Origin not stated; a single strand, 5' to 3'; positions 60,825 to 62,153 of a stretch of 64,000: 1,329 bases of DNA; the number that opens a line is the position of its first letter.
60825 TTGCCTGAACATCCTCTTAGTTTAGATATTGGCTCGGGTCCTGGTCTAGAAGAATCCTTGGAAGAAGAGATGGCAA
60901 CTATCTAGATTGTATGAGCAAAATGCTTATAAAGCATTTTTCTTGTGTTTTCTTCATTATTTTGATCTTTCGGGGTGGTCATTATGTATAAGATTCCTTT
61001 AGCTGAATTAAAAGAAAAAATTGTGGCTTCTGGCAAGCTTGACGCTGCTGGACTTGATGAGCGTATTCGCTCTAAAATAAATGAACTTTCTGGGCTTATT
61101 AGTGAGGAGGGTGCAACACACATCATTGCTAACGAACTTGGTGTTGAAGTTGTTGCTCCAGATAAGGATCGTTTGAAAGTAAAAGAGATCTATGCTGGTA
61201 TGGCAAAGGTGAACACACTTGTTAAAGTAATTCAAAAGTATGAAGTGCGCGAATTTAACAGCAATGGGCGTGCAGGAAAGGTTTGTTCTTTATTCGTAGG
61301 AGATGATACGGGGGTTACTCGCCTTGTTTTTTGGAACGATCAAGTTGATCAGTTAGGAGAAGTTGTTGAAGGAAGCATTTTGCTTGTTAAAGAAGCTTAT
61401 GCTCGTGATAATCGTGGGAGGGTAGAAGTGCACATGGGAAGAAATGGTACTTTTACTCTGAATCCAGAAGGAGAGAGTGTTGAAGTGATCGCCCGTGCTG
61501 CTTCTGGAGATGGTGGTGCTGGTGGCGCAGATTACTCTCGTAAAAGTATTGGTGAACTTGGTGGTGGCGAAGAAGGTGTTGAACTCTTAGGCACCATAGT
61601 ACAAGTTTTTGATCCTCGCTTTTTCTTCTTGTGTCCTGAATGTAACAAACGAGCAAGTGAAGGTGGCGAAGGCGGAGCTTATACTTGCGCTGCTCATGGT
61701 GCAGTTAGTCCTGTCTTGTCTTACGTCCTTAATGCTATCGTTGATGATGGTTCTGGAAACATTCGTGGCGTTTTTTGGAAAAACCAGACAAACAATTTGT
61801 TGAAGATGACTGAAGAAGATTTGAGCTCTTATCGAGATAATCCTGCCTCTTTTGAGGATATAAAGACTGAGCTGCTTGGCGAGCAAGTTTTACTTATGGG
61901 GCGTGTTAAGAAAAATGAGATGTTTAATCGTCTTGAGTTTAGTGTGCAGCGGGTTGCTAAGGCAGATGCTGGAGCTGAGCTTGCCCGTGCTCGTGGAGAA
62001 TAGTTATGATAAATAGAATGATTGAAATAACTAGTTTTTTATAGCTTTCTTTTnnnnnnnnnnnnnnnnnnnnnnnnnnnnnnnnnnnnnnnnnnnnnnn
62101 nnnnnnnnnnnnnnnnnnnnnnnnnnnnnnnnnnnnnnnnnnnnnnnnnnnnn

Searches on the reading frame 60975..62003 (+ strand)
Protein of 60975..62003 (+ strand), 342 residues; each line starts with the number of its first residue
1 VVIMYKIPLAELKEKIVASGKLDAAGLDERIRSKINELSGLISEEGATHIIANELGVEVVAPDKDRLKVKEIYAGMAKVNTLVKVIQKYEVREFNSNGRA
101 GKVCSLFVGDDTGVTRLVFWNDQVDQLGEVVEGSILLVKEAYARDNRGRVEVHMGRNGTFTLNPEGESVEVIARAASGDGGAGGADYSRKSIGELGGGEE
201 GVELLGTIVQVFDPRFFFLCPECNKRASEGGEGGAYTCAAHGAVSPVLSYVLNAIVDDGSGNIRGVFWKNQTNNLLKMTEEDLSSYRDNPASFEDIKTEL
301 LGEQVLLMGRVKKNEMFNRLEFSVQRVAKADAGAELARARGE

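Call 63: search_protein_families(library=pfam, proteins=[window:60975-62003:+], max_evalue=0.001)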
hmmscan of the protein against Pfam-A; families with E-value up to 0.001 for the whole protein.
window:60975-62003:+ (342 aa): 3 families
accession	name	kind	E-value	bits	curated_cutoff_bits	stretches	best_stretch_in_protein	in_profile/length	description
PF01336.31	tRNA_anti-codon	-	1.4e-09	38.2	27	1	95-153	11-68/75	OB-fold nucleic acid binding domain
PF08646.16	Rep_fac-A_C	-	1.3e-07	32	28.5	1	219-335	20-142/146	Replication factor-A C terminal domain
PF21473.3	Ssb-like_OB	-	0.00098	19.7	24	0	81-149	19-84/97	Single-stranded DNA binding protein Ssb-like, OB fold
